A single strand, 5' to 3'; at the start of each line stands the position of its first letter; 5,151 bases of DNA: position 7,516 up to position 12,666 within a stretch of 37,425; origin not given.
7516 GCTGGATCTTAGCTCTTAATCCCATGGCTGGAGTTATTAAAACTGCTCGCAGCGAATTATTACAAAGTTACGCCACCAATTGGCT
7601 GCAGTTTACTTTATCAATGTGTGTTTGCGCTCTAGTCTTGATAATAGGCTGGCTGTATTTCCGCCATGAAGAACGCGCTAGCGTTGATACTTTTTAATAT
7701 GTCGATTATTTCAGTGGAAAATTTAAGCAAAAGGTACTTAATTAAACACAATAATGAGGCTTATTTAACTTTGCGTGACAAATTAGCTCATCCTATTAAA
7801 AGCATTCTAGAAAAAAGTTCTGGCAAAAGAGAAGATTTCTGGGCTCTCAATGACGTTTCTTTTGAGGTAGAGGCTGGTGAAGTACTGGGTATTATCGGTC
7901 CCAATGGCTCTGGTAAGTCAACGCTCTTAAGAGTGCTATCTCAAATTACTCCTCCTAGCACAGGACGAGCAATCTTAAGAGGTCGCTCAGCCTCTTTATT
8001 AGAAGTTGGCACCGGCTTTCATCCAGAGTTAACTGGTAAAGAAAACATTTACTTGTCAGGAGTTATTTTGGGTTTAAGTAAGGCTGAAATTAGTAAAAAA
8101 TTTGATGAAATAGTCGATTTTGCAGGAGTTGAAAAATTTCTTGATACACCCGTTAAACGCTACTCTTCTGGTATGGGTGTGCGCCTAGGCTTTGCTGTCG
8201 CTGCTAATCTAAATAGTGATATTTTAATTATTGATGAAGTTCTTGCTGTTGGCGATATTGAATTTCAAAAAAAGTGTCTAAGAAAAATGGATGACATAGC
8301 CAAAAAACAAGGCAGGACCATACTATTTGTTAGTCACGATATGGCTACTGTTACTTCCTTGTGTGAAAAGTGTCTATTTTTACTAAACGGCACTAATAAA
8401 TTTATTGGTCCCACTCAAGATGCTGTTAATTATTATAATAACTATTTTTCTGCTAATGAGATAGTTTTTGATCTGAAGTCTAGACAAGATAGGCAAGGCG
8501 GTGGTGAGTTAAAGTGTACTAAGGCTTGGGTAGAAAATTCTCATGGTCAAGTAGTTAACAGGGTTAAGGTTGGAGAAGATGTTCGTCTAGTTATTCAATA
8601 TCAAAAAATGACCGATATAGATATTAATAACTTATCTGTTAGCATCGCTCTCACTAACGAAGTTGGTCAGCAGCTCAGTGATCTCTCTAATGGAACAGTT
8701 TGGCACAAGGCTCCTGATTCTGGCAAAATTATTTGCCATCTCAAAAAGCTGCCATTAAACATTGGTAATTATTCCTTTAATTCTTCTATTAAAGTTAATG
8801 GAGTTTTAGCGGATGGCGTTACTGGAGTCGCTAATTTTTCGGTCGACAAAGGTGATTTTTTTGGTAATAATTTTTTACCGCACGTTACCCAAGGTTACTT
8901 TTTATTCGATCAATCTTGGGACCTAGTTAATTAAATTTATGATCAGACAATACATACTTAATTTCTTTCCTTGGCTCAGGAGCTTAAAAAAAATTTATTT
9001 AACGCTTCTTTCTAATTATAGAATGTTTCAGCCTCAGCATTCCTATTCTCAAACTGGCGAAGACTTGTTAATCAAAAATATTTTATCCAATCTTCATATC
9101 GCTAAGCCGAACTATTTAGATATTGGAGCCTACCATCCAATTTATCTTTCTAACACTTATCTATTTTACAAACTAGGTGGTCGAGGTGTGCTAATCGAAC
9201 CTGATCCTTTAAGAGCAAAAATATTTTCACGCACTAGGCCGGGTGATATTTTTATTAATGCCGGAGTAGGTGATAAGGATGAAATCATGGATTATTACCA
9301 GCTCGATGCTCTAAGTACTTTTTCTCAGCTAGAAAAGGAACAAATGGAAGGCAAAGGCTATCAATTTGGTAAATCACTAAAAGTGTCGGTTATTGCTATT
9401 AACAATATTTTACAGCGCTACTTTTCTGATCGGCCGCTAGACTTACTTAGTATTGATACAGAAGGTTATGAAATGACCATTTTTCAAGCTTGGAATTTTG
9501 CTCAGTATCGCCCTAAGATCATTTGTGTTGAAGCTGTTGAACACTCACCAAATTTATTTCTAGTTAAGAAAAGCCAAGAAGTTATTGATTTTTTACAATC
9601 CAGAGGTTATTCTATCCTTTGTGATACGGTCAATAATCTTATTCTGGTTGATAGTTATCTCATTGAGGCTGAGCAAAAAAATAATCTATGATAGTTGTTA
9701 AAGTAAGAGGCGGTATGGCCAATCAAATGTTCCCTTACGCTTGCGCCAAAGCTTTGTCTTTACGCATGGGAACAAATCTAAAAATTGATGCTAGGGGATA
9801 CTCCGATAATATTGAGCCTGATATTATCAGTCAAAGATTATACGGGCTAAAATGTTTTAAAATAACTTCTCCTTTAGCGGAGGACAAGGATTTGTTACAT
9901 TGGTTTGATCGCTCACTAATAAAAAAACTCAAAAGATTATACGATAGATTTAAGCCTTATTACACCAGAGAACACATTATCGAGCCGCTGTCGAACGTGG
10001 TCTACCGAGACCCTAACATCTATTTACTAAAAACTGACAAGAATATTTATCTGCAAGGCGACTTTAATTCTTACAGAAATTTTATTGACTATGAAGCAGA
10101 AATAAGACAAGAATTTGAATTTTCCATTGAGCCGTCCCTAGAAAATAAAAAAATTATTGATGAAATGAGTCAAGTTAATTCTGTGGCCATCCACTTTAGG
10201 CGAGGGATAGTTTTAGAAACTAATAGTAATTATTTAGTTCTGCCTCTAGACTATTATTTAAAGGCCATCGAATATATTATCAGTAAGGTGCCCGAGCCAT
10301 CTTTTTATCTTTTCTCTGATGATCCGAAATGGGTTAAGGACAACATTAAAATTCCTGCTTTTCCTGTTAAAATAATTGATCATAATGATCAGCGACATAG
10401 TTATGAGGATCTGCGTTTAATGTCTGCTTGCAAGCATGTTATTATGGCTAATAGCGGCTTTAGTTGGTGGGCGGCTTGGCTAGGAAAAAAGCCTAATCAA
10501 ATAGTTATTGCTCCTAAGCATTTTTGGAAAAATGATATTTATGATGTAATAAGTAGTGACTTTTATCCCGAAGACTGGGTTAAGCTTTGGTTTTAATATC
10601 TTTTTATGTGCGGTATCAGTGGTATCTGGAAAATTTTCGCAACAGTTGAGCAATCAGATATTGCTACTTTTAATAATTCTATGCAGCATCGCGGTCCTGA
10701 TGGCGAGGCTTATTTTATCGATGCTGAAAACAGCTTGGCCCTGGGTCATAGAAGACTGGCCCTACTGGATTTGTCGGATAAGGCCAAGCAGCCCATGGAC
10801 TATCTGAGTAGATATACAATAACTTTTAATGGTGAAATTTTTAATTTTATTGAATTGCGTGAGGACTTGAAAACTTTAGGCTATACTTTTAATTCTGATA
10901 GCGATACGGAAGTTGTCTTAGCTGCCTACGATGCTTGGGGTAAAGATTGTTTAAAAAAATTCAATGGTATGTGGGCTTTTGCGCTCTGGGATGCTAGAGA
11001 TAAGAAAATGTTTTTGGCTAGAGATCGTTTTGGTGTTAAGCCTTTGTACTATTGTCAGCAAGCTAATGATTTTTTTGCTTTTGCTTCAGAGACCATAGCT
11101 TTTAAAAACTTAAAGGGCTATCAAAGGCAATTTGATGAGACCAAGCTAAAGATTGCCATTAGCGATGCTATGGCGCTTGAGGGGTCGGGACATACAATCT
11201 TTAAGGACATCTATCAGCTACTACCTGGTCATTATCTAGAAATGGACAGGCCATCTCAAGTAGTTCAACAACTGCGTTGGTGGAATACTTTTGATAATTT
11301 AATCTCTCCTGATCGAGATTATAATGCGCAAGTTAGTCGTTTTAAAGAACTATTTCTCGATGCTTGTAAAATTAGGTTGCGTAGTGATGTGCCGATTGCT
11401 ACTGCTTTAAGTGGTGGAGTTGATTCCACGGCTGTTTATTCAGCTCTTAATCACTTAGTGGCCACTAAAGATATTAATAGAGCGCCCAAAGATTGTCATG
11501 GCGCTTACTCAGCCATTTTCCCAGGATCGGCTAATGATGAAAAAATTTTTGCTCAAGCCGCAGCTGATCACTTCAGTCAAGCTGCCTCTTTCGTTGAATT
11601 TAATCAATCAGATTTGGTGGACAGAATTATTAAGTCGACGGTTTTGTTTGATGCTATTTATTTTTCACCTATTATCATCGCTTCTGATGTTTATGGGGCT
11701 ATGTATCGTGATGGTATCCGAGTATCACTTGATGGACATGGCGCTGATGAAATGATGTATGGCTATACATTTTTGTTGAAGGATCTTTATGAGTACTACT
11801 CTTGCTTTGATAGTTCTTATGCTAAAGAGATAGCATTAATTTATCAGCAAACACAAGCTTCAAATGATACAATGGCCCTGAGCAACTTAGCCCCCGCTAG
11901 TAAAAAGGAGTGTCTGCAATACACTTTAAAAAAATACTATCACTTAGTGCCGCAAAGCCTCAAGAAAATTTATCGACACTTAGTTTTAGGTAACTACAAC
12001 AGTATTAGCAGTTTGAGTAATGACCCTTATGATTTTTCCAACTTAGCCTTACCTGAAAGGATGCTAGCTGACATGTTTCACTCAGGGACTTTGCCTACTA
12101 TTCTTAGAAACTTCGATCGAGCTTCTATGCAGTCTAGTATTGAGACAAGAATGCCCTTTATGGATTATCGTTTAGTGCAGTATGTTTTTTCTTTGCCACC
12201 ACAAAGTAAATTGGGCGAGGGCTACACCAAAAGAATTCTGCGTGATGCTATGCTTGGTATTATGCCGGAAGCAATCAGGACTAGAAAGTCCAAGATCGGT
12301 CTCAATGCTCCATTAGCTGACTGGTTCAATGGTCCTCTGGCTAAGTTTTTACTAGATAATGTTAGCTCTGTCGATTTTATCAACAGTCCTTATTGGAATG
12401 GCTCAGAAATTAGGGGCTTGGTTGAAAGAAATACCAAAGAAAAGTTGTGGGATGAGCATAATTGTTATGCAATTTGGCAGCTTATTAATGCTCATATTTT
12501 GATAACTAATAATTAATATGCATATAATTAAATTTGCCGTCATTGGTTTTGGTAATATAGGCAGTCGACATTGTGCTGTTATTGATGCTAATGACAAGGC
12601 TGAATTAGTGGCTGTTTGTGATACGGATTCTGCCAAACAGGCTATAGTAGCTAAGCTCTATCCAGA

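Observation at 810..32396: Type IV pilus genes bracket a ~26 kb glycan locus (pilC-pilin-Wzy_C ... pilD)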

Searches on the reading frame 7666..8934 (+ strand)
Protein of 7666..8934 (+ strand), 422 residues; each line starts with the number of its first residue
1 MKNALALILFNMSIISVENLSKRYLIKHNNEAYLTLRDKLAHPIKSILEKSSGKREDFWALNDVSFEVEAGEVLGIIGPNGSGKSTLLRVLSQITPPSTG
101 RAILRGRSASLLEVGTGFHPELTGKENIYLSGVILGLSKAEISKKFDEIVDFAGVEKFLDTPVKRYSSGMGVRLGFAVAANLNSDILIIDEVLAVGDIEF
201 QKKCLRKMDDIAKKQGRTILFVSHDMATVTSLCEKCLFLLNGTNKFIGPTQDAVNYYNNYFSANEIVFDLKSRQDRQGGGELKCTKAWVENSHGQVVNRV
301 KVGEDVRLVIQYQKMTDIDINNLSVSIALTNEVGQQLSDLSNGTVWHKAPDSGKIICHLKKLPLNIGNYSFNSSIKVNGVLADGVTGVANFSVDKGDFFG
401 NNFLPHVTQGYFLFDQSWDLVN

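Call 3: search_protein_families(library=pfam, proteins=[window:7666-8934:+])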
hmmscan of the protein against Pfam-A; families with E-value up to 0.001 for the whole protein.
window:7666-8934:+ (422 aa): 4 families
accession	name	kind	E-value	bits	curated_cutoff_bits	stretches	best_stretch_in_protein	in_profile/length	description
PF00005.33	ABC_tran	-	7.9e-22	78.8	25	1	61-192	1-135/137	ABC transporter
PF14524.12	Wzt_C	-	3.1e-09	37.4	30.4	1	274-394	2-130/143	Wzt C-terminal domain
PF13304.12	AAA_21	-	1.8e-05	25.4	27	1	75-94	3-22/304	AAA domain, putative AbiEii toxin, Type IV TA system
PF13555.12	AAA_29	-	0.00047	20.3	27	1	64-90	15-41/61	P-loop containing region of AAA domain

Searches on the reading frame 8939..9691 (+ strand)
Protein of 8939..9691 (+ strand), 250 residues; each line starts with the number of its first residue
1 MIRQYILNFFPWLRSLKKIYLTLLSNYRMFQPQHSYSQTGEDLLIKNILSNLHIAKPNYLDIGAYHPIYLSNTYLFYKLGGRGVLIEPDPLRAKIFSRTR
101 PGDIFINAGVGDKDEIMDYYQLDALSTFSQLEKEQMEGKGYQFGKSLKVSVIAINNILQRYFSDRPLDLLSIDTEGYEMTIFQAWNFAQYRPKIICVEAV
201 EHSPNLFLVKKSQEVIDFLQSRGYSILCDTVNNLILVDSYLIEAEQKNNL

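Call 3: search_protein_families(library=pfam, proteins=[window:8939-9691:+])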
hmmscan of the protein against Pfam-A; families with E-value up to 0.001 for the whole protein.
window:8939-9691:+ (250 aa): 1 family
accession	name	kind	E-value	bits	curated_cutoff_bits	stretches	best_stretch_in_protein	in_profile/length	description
PF05050.19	Methyltransf_21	-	2.3e-21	77.1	22.7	1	61-225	1-172/173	Methyltransferase FkbM domain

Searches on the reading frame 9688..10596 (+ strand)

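Call 3: search_protein_families(library=pfam, proteins=[window:9688-10596:+])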
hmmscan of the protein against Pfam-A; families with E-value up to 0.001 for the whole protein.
window:9688-10596:+ (302 aa): 1 family
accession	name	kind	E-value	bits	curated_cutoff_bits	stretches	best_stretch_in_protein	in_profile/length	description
PF01531.22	Glyco_transf_11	-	7.1e-23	81.7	23.9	1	112-298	116-295/298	Glycosyl transferase family 11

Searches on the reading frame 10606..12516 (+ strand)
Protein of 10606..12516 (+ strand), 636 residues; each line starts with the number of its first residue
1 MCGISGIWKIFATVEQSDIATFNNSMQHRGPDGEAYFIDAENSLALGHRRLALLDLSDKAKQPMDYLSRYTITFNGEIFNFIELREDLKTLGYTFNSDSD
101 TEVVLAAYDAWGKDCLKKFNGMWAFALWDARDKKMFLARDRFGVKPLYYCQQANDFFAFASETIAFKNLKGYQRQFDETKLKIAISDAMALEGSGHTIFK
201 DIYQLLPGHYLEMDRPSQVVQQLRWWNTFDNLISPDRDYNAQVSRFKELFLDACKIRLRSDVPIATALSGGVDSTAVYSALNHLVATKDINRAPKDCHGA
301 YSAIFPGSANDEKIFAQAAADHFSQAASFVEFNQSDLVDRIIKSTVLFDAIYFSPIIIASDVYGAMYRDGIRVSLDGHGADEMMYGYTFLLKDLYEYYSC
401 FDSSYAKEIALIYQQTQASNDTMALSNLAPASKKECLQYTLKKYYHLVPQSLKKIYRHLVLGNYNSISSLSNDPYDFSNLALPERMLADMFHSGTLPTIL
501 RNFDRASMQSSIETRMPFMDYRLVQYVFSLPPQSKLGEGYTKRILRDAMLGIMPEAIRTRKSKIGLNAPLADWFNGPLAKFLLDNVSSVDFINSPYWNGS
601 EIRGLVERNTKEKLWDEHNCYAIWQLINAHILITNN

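Call 4: search_protein_families(library=pfam, proteins=[window:10606-12516:+])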
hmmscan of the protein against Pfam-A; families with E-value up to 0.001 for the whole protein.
window:10606-12516:+ (636 aa): 4 families
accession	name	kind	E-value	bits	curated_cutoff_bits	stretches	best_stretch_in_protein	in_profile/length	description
PF00733.27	Asn_synthase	-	5.7e-60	204.3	21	1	246-627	2-346/354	Asparagine synthase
PF13537.11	GATase_7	-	4.1e-44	150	25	1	48-167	1-122/123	Glutamine amidotransferase domain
PF13522.11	GATase_6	-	4.4e-43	146.9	27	1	31-162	1-130/130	Glutamine amidotransferase domain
PF12481.13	DUF3700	-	0.00058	19.8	27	0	114-163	124-173/228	Aluminium induced protein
